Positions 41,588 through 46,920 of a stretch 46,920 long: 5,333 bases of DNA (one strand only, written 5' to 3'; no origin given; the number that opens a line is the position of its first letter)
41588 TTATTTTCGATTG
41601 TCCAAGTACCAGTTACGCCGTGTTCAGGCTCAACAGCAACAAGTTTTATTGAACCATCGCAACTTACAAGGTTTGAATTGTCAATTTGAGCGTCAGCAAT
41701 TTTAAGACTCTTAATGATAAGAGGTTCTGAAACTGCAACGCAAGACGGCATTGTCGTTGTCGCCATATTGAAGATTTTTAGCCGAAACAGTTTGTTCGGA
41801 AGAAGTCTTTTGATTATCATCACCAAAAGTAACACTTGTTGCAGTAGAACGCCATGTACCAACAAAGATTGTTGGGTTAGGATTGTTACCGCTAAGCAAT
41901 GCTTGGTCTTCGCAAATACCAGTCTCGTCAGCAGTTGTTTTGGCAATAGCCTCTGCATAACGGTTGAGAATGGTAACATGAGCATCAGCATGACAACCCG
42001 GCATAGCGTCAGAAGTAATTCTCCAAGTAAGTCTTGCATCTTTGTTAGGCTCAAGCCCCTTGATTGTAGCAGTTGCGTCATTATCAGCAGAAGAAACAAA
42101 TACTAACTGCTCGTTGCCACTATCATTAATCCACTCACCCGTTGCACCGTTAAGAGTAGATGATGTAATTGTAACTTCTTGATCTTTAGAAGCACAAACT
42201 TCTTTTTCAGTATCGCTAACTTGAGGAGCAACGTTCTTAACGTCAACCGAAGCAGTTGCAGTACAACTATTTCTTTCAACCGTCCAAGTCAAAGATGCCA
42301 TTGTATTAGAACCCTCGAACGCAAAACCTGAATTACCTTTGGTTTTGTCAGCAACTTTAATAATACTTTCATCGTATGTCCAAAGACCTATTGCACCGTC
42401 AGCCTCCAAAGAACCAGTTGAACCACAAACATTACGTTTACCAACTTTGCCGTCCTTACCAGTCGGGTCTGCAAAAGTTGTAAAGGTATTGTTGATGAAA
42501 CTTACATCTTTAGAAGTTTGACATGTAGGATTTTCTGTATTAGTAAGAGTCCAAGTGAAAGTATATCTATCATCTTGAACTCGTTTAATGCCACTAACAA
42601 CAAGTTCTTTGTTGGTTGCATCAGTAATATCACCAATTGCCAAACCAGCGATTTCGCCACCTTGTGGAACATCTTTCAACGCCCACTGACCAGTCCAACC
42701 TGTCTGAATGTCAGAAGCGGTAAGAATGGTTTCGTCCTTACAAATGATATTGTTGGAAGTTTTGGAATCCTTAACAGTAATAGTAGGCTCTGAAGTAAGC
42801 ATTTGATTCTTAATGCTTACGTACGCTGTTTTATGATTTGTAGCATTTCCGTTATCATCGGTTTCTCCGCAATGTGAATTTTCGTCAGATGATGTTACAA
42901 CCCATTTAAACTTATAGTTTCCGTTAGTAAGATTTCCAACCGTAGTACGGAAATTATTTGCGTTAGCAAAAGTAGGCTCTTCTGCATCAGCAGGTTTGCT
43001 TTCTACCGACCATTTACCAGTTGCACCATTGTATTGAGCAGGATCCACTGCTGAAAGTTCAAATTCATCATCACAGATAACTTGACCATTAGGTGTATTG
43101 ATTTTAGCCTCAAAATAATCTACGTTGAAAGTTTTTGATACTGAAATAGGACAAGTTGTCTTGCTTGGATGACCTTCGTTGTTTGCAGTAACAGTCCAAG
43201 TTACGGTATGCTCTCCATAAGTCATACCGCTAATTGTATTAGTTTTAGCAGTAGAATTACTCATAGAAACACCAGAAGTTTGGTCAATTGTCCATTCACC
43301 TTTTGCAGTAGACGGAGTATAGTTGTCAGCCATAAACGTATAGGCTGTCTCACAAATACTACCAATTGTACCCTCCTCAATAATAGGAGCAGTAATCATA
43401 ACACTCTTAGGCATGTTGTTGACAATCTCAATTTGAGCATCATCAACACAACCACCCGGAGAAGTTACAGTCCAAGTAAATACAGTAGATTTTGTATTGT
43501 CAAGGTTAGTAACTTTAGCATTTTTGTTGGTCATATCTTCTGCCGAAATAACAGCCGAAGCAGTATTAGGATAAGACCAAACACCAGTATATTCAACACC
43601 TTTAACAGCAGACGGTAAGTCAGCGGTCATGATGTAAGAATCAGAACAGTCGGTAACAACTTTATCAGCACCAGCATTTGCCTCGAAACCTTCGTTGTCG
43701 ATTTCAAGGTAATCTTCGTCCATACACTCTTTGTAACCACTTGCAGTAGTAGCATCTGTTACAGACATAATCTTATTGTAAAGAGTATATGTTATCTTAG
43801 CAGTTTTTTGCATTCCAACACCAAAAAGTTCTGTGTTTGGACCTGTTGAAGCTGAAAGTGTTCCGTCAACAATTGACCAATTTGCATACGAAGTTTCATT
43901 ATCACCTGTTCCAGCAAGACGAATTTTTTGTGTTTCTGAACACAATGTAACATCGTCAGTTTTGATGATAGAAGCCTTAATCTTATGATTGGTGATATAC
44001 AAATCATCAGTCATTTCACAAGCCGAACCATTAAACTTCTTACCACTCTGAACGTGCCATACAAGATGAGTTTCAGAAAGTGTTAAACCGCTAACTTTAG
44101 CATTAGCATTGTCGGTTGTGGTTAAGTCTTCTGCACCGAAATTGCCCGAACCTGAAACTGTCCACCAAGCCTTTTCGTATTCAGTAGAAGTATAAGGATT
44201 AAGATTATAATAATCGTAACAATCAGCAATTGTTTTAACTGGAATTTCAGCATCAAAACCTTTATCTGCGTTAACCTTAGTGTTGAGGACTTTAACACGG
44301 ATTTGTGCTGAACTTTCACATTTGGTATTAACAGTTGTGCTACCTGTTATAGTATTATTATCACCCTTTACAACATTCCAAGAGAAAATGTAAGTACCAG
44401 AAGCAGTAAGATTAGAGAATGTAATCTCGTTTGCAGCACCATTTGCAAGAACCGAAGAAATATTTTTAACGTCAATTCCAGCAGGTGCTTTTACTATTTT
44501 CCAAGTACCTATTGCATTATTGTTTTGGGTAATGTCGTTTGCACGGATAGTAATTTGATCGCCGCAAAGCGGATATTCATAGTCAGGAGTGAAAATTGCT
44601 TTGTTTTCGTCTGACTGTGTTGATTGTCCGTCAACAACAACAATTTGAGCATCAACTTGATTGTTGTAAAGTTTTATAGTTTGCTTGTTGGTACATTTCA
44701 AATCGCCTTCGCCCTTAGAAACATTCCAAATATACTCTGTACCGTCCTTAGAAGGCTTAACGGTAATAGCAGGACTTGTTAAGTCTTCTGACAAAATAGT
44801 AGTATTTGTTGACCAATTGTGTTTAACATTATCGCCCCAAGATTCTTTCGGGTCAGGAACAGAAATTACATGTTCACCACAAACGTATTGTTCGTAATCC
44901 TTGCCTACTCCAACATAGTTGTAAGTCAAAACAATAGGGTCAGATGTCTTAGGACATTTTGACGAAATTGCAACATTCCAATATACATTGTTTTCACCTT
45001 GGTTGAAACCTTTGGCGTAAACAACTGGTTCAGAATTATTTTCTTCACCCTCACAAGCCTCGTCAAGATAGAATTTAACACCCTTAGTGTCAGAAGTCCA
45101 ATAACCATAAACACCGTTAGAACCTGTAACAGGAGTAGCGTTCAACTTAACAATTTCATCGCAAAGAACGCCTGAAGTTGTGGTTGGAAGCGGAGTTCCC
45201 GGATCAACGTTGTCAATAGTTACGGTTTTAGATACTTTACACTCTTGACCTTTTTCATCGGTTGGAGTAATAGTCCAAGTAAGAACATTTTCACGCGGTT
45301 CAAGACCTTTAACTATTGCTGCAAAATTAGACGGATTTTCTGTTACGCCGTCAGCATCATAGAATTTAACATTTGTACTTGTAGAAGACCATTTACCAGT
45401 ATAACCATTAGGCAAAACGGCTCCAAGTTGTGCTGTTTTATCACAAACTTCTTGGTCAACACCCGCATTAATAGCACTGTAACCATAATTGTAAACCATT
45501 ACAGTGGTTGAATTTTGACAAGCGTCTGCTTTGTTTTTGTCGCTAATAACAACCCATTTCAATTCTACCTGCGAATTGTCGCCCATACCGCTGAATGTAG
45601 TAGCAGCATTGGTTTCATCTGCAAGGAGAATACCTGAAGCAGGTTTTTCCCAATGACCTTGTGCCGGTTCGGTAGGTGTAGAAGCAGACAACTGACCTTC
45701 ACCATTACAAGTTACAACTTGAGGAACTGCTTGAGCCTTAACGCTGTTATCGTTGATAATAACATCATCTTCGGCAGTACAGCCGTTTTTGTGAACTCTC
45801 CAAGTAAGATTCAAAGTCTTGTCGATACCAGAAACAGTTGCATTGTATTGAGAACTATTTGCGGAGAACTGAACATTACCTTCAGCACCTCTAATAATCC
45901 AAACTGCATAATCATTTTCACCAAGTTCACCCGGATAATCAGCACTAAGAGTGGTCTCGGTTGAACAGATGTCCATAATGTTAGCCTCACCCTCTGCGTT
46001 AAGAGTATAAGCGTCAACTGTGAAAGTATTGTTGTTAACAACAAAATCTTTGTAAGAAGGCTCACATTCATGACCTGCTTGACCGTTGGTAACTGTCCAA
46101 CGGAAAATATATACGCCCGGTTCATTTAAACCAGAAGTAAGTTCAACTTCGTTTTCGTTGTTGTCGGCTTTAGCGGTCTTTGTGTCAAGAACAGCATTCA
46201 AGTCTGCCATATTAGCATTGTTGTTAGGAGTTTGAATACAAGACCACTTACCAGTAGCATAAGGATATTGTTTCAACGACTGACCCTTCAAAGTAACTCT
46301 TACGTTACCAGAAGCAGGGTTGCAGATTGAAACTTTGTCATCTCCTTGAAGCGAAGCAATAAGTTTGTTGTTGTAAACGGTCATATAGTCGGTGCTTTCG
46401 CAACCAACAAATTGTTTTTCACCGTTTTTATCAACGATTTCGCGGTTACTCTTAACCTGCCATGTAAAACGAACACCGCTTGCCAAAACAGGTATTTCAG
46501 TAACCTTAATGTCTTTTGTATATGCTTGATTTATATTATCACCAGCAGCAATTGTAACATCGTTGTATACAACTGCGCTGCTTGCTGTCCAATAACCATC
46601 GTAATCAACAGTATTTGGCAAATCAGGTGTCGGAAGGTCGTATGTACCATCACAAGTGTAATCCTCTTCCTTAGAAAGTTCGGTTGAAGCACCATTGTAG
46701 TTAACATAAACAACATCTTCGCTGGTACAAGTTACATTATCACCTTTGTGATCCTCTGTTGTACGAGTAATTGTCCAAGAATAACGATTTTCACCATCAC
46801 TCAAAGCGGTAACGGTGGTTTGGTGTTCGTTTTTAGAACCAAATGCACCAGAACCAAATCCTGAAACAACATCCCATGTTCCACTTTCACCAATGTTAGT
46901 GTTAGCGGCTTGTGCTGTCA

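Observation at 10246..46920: One >12,200-codon gene encoding a T9SS type-B cargo fills 78% of the window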

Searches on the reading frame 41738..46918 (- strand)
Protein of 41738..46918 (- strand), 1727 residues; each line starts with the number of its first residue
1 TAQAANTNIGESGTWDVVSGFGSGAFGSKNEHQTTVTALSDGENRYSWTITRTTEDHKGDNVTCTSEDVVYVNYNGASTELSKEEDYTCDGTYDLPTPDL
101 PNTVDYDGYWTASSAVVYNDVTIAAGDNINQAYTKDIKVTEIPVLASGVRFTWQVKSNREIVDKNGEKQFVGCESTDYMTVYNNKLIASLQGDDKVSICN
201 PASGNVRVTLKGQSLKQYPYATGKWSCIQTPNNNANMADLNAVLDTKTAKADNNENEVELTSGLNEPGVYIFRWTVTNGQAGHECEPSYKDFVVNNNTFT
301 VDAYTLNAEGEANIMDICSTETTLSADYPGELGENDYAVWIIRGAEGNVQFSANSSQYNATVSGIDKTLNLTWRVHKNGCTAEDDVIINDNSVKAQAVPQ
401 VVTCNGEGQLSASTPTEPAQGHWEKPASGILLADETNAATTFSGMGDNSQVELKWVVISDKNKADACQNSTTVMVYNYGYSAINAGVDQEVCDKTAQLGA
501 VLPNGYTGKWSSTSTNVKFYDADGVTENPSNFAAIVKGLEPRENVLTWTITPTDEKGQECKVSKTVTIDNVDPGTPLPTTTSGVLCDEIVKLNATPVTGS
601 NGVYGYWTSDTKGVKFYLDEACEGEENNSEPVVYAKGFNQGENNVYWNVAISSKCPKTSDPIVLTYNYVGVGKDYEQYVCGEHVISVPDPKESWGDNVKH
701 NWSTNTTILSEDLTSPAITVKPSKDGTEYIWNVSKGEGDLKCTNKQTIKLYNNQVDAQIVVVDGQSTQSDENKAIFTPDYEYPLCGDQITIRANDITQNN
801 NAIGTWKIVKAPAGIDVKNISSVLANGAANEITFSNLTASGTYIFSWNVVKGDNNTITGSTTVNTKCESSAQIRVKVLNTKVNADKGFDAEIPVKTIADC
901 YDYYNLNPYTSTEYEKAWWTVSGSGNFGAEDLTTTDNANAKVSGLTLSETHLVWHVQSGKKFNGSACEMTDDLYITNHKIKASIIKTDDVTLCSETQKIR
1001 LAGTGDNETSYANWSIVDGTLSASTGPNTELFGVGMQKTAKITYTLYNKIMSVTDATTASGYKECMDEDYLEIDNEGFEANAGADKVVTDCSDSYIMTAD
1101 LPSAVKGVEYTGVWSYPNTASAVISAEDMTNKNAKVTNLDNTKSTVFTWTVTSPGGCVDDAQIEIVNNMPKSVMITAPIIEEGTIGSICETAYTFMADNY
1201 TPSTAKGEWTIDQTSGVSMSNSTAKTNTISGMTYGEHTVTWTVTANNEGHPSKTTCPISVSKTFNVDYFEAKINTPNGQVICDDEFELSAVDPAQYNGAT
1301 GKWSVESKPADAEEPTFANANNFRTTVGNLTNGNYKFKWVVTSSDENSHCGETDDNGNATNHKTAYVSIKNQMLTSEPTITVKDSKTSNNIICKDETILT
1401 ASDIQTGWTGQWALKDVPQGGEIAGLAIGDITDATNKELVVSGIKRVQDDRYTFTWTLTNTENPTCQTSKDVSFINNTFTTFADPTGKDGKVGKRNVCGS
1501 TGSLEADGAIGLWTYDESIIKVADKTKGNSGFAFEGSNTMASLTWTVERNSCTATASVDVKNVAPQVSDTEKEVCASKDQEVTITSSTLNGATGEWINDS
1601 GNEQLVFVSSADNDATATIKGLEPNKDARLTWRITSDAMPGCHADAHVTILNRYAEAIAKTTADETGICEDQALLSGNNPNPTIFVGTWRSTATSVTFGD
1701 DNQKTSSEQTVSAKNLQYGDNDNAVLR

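Call 21: find_homologous_proteins(query=window:41738-46918:-, max_evalue=1e-10)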
Query window:41738-46918:- (1727 aa): 12 proteins with E <= 1e-10 among 8000 candidates.
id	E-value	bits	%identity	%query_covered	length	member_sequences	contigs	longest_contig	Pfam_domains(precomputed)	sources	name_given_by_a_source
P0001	1.1e-77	280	23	84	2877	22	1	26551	PF22352.3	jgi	jgi:hypothetical protein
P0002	3.9e-72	262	24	98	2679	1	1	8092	PF22352.3,PF00801.27,PF13585.13,PF18911.7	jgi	jgi:hypothetical protein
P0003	2.3e-64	236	24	97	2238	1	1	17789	PF22352.3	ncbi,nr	ncbi:MAG: hypothetical protein L3J74_03925, partial [Bacteroidales bacterium]|nr:hypothetical protei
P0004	3.5e-64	235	23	99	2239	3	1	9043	PF22352.3,PF00801.27,PF13585.13,PF18911.7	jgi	jgi:PKD repeat protein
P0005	2.1e-60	223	24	72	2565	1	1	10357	PF22352.3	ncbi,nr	ncbi:MAG: hypothetical protein HC831_01935, partial [Chloroflexia bacterium]|nr:hypothetical protein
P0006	1.0e-53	201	24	87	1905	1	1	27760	PF07679.23,PF22352.3,PF13927.13,PF18962.8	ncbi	-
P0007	4.1e-52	195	24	77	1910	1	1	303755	PF22352.3,PF13927.13,PF18962.8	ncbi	ncbi:MAG: T9SS type A sorting domain-containing protein [Bacteroidales bacterium]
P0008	1.4e-49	187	25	69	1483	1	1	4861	PF22352.3,PF18962.8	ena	-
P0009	1.9e-43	167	24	62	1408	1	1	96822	PF22352.3,PF18962.8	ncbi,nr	ncbi:MAG: T9SS type A sorting domain-containing protein [Bacteroidales bacterium]|nr:T9SS type A sor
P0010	3.5e-42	162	23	77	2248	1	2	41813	PF22352.3,PF00801.27,PF13585.13,PF18911.7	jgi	-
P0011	5.2e-42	162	25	42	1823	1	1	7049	-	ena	-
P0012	2.5e-26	110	26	39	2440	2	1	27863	PF22352.3,PF20009.5,PF18962.8,PF23759.2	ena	-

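Call 35: search_protein_families(library=ncbifam, proteins=[P0002, P0004], max_evalue=0.1)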
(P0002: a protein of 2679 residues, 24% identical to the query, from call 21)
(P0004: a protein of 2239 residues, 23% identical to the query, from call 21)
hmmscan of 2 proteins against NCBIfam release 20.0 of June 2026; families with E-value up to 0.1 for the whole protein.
P0002 (2679 aa): 1 family
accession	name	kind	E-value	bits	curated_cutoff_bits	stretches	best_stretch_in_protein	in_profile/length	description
TIGR04131.1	Bac_Flav_CTERM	domain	4.5e-06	26.7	35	1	2602-2664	11-74/85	T9SS type B sorting domain-containing protein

P0004 (2239 aa): 2 families
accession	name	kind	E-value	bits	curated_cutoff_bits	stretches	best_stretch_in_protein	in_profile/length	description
TIGR04131.1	Bac_Flav_CTERM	domain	6.5e-05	23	35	1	2159-2220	11-70/85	T9SS type B sorting domain-containing protein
NF038020.1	HeR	equivalog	0.0044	16.6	100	0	679-710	72-103/244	heliorhodopsin HeR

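Call 66: find_related_loci(query=window:41756-46918:-, collection=metagenome_contigs, flank=10000)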
Query window:41756-46918:- (1721 aa) in metagenome_contigs; peptide patterns used: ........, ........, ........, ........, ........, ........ (x = any residue, [..] = any of these).
22 stretches matched a pattern, but none encodes a relative of the query by tblastn (E <= 1e-3).

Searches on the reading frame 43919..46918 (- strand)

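Call 7: search_protein_families(library=pfam, proteins=[window:43919-46918:-], max_evalue=0.01)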
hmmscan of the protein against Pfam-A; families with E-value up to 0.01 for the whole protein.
window:43919-46918:- (1000 aa): 2 families
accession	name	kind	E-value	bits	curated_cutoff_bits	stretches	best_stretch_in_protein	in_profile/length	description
PF04234.18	CopC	-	0.00094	20.6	23.3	0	833-862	61-89/92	CopC domain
PF22352.2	K319L-like_PKD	-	0.0014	19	27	0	821-864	41-83/84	K319L-like, PKD domain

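Call 8: search_protein_families(library=ncbifam, proteins=[window:43919-46918:-], max_evalue=0.01)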
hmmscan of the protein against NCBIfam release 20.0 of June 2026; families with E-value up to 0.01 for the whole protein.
window:43919-46918:- (1000 aa): 1 family
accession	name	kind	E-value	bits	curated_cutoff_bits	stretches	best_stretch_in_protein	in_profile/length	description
TIGR04087.1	YqxM_for_SipW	equivalog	0.0042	16.7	80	0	189-275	74-156/186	amyloid fiber anchoring/assembly protein TapA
